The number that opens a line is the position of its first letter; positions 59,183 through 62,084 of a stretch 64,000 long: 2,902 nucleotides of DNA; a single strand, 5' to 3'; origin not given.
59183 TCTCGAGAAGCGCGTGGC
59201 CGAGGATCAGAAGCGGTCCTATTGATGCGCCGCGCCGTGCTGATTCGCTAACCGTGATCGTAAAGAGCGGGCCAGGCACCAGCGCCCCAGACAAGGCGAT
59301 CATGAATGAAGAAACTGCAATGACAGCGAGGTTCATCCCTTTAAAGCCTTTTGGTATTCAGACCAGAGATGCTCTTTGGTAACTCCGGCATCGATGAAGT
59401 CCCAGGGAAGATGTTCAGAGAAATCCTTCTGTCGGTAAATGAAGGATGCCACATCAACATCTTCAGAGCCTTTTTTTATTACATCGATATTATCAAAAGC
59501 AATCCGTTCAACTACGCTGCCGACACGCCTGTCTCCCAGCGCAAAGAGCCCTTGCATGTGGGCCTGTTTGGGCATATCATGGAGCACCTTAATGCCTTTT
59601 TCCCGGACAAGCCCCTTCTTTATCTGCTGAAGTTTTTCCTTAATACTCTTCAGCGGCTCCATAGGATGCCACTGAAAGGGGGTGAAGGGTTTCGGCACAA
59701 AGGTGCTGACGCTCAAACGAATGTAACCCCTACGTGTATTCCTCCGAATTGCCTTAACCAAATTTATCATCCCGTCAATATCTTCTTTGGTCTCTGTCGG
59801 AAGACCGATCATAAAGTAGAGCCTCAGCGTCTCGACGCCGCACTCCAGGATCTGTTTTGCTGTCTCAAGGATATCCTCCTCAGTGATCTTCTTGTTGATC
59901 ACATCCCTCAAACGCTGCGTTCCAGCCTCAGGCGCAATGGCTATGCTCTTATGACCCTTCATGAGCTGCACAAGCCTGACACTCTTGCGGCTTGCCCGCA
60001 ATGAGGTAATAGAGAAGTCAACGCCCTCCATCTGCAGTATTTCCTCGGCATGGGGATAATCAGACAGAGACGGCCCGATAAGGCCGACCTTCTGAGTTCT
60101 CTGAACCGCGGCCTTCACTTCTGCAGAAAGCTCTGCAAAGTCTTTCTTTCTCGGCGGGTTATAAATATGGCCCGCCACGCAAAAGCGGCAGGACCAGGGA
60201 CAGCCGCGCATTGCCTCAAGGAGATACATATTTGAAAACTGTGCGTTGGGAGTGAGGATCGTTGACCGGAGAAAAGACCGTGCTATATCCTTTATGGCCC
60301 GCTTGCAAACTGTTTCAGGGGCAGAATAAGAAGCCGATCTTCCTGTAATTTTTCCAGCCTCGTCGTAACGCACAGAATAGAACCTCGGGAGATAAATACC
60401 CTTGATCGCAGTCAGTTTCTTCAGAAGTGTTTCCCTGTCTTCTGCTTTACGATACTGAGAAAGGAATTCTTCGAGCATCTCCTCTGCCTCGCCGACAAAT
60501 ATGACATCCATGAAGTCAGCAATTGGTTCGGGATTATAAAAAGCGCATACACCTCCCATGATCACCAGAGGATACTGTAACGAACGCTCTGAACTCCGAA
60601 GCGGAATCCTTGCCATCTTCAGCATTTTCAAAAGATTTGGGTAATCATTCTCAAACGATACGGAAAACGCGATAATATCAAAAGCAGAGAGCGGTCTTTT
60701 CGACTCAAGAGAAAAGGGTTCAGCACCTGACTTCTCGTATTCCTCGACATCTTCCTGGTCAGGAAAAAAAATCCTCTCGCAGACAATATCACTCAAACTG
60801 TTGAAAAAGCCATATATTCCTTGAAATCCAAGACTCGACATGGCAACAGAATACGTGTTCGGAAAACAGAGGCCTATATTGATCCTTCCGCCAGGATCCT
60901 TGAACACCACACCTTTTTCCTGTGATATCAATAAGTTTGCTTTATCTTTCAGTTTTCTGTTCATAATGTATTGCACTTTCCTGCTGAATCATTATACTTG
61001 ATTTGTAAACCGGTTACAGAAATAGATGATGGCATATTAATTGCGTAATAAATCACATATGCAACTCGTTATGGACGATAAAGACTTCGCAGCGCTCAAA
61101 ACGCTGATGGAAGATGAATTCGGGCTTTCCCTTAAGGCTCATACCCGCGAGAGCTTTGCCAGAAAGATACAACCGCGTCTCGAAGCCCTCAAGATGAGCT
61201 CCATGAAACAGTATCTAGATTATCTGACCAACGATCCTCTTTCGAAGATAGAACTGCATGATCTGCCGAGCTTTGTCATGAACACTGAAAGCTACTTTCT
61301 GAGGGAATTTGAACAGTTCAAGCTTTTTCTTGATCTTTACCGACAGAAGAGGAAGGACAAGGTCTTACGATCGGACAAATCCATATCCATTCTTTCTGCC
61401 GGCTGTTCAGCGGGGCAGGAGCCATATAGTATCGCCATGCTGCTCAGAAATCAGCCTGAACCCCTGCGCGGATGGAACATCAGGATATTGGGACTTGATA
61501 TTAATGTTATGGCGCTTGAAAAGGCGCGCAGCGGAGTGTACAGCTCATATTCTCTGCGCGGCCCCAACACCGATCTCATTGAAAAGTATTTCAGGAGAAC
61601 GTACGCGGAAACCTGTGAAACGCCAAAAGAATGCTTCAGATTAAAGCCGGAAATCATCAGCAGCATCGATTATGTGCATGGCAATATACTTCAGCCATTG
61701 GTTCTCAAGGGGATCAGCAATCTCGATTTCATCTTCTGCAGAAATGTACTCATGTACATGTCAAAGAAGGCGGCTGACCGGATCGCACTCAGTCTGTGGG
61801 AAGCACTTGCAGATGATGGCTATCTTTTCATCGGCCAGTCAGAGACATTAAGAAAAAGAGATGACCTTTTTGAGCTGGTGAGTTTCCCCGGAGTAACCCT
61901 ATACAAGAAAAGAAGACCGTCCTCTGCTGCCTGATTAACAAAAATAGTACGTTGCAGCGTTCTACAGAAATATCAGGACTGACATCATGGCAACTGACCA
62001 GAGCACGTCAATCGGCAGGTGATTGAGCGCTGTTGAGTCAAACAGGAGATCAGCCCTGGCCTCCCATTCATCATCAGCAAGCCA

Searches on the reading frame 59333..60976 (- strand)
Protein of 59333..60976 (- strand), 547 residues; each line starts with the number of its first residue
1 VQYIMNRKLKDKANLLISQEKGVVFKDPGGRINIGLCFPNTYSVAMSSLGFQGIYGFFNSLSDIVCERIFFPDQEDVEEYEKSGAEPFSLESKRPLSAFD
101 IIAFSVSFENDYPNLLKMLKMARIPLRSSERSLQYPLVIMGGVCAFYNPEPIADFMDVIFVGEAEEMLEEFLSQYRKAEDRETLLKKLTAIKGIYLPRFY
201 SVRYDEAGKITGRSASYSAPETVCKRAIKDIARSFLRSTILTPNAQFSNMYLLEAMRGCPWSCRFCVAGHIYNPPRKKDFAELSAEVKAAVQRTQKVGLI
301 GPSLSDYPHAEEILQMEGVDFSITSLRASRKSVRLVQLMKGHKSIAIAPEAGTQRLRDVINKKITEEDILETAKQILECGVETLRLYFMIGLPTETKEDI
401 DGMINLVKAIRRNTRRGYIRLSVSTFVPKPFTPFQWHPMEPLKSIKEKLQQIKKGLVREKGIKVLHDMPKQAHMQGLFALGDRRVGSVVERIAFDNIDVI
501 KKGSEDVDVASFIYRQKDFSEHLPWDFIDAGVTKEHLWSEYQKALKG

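Call 53: search_protein_families(library=pfam, proteins=[window:59333-60976:-], max_evalue=0.000001)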
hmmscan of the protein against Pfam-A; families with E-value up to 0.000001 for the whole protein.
window:59333-60976:- (547 aa): 2 families
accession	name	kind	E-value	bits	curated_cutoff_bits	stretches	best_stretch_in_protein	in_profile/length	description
PF19864.5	Radical_SAM_N2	-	3e-51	173.3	29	1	50-197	1-151/151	Radical SAM proteins, N-terminal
PF04055.27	Radical_SAM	-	6.3e-19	69.2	29.5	1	255-406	3-165/166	Radical SAM superfamily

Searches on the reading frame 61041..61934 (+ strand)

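Call 53: search_protein_families(library=pfam, proteins=[window:61041-61934:+], max_evalue=0.000001)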
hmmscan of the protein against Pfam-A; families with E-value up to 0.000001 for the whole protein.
window:61041-61934:+ (297 aa): 2 families
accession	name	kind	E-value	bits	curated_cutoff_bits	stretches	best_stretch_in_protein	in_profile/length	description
PF01739.24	CheR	-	4e-43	147.6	27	1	83-281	2-190/195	CheR methyltransferase, SAM binding domain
PF03705.20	CheR_N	-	2.8e-09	37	27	1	14-66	1-53/53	CheR methyltransferase, all-alpha domain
